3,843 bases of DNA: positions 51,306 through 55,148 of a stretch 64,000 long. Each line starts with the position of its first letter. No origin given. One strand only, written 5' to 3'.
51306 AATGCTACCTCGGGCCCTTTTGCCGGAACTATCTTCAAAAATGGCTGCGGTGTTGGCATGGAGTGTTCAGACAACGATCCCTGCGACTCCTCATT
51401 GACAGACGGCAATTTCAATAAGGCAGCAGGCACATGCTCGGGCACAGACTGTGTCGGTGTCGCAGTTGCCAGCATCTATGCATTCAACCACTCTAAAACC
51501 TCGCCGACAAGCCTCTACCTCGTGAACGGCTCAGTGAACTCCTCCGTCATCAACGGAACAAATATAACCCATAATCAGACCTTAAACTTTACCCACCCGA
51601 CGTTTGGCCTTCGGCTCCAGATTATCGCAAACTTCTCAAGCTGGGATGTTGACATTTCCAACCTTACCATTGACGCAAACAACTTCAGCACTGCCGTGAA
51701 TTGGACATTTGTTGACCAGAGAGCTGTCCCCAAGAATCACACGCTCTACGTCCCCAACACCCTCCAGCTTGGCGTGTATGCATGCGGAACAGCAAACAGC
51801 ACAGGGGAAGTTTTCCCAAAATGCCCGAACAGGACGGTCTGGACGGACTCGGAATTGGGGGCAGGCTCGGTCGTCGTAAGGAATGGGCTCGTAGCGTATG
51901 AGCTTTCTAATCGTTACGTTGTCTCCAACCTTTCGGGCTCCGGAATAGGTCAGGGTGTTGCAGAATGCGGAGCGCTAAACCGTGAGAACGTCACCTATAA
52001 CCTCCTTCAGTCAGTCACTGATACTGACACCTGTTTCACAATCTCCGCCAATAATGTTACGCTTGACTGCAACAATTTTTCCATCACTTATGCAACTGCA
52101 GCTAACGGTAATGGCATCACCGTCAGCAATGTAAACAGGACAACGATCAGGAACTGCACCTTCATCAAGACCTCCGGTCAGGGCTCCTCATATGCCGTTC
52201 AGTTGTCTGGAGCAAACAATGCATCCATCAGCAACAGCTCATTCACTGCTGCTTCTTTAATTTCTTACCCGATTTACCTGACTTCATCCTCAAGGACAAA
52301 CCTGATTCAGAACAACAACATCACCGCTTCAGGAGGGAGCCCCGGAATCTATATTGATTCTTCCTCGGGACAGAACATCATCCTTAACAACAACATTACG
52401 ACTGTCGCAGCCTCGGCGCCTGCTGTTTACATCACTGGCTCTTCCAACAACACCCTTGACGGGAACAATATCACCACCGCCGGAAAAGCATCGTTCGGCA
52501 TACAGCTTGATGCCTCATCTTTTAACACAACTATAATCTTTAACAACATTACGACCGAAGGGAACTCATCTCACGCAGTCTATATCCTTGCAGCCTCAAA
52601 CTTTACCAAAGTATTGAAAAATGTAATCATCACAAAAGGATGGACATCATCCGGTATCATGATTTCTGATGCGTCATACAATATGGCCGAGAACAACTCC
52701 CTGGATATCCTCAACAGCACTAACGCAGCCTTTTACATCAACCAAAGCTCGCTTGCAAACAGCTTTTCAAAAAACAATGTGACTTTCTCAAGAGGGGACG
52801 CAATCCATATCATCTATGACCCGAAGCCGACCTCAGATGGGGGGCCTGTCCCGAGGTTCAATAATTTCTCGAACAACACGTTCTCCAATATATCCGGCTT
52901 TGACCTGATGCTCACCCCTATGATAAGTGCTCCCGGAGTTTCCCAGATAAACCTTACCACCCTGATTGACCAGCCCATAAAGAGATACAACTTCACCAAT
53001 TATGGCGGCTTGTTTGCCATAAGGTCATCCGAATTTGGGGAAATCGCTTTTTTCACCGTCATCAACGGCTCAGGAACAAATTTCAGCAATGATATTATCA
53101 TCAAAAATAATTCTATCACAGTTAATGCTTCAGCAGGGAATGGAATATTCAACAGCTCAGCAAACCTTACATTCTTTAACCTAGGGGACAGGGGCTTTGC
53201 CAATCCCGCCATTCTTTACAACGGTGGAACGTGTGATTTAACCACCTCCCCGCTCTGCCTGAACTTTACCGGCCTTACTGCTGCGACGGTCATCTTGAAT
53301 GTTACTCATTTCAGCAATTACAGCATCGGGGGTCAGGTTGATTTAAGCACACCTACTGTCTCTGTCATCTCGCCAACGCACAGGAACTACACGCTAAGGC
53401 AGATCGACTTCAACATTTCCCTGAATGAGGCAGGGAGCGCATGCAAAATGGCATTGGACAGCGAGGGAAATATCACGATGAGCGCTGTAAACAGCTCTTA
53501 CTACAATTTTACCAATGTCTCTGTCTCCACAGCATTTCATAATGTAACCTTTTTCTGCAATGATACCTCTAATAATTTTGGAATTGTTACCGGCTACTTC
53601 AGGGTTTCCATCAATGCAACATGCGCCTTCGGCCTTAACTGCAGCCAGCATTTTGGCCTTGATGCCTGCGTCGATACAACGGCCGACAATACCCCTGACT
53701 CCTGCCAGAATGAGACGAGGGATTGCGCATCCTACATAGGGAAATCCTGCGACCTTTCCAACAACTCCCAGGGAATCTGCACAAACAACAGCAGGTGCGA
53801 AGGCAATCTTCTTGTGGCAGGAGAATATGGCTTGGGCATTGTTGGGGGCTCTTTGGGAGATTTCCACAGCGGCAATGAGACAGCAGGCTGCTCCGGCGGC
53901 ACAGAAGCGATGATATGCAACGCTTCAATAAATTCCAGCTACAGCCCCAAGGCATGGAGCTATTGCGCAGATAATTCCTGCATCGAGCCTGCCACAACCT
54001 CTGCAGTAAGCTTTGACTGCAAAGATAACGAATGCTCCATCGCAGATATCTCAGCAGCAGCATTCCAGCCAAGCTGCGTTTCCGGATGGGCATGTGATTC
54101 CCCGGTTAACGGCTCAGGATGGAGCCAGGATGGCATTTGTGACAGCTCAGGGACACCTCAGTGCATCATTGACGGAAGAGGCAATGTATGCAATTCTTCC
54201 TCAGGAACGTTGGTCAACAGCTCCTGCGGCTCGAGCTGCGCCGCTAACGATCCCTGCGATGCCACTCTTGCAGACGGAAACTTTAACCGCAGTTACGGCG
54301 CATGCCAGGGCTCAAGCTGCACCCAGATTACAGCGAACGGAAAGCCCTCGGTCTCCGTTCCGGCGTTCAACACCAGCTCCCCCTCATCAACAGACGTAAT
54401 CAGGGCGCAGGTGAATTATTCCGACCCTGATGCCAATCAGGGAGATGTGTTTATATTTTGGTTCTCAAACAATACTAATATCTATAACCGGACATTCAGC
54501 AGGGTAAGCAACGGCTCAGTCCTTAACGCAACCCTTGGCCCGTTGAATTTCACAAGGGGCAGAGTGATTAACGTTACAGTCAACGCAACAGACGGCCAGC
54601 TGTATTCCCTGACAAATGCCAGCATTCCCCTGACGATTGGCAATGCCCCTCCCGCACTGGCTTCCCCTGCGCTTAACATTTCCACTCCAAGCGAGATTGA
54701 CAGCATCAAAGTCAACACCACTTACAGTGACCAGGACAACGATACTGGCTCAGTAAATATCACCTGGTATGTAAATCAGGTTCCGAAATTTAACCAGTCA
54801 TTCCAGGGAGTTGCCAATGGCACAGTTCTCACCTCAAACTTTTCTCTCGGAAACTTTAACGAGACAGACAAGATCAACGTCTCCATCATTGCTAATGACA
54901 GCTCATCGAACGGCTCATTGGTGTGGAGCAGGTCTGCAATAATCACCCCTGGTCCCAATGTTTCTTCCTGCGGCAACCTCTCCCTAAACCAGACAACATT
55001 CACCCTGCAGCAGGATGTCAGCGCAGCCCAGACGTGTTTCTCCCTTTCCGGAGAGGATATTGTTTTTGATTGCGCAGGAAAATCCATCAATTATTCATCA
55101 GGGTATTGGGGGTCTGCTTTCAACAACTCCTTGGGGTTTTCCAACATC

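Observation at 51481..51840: Extreme N-glycosylation sequon density in the giant protein, next to a 36-kb glycosylation island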

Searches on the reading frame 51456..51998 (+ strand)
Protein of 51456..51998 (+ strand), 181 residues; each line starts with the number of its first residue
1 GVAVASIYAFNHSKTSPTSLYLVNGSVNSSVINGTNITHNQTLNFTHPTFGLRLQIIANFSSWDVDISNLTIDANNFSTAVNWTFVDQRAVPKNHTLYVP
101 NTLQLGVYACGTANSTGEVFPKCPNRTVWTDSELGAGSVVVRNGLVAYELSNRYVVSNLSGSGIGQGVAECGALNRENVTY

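Call 82: predict_structure(alignment_id=A1)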
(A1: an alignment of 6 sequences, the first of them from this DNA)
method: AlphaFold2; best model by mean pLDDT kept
length: 181 residues; sequences in the alignment: 6
mean_pLDDT: 53.7   pTM: 0.55
mean pLDDT of the five models: 53.7, 47.4, 47.4, 47.3, 44.6
residues with pLDDT >= 90: 0; 70-90: 22; 50-70: 98; < 50: 61
segments of 3 or more residues with pLDDT < 50: 1-16, 84-96, 100-104, 158-181
pLDDT, mean of each block of 10 residues (from residue 1): 30 45 67 62 70 62 54 59 45 45 56 59 65 72 68 57 28 25 21
secondary structure, 60 per line:
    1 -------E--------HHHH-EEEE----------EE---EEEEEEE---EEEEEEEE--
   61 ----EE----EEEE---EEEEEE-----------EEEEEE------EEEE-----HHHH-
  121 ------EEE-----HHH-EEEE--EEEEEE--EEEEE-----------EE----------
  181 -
elements in order: H17-20 E22-25 E41-47 E51-58 E71-74 E78-83 E95-100 E107-110 H116-119 E127-129 E139-142 E145-150 E153-157

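Call 86: fold_search(model_id=the predicted structure, library=pdb)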
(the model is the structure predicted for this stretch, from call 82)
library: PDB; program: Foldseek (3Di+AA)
matches with E <= 10: 443; with E <= 0.001: 0
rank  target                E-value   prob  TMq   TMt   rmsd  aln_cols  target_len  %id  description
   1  6kyb_C                1.0e-01  0.16  0.15  0.10  13.4       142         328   10  Crystal structure of Atg18 from Saccharomyces cerevisiae (released 2020-09-09)
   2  4mlg_G                1.1e-01  0.15  0.19  0.12  15.1       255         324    8  Structure of RS223-Beta-xylosidase (released 2014-09-17)
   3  5o51                  1.6e-01  0.10  0.16  0.12  15.9       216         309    8  AfRom2 CNH domain (released 2018-06-13)
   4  4mlg_A                1.7e-01  0.13  0.19  0.12  15.1       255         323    8  Structure of RS223-Beta-xylosidase (released 2014-09-17)
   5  4mlg_I                1.7e-01  0.12  0.17  0.12  15.5       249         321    8  Structure of RS223-Beta-xylosidase (released 2014-09-17)
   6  9nxj_A                1.8e-01  0.10  0.17  0.12  14.5       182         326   10  The GH43 domain of an alpha-l-arabinofuranosidase (AtAbf43C_GH43) from Acetivibrio thermocellus DSM1313 (released 2025-08-20)
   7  9nxg_B                2.4e-01  0.07  0.14  0.08  15.3       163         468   10  An alpha-l-arabinofuranosidase (AtAbf43C) from Acetivibrio thermocellus DSM1313 (released 2025-08-20)
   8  9nxh                  2.6e-01  0.08  0.16  0.09  14.7       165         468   10  An alpha-l-arabinofuranosidase (AtAbf43C) from Acetivibrio thermocellus DSM1313 bound to arabinofuranose (released 2025-08-20)
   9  9nxg_A                2.6e-01  0.07  0.15  0.09  14.5       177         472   10  An alpha-l-arabinofuranosidase (AtAbf43C) from Acetivibrio thermocellus DSM1313 (released 2025-08-20)
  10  7byv_A                2.7e-01  0.04  0.13  0.08  15.1       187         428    8  Crystal structure of exo-beta-1,3-galactanase from Phanerochaete chrysosporium Pc1,3Gal43A E208Q with beta-1,3-galacto (released 2020-11-04)
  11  7byx_A                3.0e-01  0.15  0.24  0.14  11.4       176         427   10  Crystal structure of exo-beta-1,3-galactanase from Phanerochaete chrysosporium Pc1,3Gal43A E208A with beta-1,3-galacto (released 2020-11-04)
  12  4v16                  3.2e-01  0.12  0.20  0.14  11.7       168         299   11  KlHsv2 with loop 6CD replaced by a Gly-Ser linker (released 2015-04-01)
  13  8afq_C                3.3e-01  0.11  0.20  0.13  12.7       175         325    9  Tube assembly of Atg18-PR72AA (released 2023-11-01)
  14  8afw_B                3.7e-01  0.10  0.20  0.14  12.8       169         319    9  Tube assembly of Atg18-WT (released 2023-11-01)
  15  9nxj_B                3.7e-01  0.06  0.14  0.10  14.8       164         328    9  The GH43 domain of an alpha-l-arabinofuranosidase (AtAbf43C_GH43) from Acetivibrio thermocellus DSM1313 (released 2025-08-20)
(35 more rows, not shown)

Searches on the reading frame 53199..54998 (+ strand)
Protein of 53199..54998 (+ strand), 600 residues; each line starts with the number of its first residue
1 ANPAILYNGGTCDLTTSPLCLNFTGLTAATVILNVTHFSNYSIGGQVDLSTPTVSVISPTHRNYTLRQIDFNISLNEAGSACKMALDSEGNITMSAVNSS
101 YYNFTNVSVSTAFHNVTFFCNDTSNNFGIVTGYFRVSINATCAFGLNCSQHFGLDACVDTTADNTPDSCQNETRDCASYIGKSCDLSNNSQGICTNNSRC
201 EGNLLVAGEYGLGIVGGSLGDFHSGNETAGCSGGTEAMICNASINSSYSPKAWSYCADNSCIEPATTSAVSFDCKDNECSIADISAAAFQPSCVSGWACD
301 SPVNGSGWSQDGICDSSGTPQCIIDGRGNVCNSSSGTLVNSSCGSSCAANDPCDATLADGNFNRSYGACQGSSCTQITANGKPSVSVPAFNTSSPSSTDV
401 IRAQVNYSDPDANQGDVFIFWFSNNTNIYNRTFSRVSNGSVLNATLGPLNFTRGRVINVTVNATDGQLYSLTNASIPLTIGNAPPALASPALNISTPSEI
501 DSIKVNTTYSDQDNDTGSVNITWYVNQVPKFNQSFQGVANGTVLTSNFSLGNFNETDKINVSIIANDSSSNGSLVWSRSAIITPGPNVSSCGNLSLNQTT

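Call 65: search_protein_families(library=pfam, proteins=[window:53199-54998:+], max_evalue=0.1)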
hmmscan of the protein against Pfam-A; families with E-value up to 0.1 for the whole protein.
window:53199-54998:+ (600 aa): 1 family
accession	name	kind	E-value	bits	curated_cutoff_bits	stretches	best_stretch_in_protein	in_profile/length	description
PF03527.20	RHS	-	0.012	15.9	27.9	0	314-330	6-22/38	RHS protein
